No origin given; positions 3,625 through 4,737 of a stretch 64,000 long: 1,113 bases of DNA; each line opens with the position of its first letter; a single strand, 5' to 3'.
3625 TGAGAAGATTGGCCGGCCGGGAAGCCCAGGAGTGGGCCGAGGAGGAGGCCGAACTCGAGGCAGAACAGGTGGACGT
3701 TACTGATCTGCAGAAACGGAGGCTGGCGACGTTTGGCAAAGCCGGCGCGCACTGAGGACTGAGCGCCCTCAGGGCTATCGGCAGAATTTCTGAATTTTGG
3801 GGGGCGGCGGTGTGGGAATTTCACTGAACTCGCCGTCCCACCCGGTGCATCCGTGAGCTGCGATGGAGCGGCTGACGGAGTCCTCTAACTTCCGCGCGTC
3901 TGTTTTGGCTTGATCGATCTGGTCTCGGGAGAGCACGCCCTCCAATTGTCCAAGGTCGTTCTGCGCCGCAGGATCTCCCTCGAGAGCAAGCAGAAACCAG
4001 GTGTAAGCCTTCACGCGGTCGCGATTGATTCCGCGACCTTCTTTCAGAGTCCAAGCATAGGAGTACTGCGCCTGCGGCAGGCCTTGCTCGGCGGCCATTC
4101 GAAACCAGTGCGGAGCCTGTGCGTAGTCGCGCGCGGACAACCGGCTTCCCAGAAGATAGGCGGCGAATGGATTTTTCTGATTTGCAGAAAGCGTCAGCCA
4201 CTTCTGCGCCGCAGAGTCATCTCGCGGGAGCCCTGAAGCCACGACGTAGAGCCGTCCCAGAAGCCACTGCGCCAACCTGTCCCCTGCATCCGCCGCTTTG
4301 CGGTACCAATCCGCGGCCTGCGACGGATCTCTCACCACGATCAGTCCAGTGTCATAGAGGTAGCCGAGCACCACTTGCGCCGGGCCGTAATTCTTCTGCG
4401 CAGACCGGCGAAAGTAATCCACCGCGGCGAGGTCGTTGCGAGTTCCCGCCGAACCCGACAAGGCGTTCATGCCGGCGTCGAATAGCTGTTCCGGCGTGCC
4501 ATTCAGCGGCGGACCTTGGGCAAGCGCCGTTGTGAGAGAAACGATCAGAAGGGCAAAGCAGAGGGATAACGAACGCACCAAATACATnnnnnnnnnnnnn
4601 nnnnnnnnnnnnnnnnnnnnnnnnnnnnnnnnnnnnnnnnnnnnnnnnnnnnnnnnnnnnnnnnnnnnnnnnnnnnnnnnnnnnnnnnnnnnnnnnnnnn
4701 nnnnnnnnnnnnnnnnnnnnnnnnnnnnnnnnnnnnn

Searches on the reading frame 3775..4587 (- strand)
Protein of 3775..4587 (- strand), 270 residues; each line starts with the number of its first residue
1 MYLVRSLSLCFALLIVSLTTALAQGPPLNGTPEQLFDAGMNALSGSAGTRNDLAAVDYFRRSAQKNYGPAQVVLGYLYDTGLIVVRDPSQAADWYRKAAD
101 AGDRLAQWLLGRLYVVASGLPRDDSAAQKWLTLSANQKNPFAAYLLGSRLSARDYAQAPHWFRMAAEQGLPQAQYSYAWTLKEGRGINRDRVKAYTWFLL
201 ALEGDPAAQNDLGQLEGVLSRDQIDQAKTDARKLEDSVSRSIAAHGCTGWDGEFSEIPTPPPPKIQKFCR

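Call 70: search_protein_families(library=pfam, proteins=[window:3775-4587:-], max_evalue=0.0001)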
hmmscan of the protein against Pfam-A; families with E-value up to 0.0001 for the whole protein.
window:3775-4587:- (270 aa): 1 family
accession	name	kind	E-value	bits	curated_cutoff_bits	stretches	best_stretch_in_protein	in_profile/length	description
PF08238.18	Sel1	-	1.7e-27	95.3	30.7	1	70-103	3-36/36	Sel1 repeat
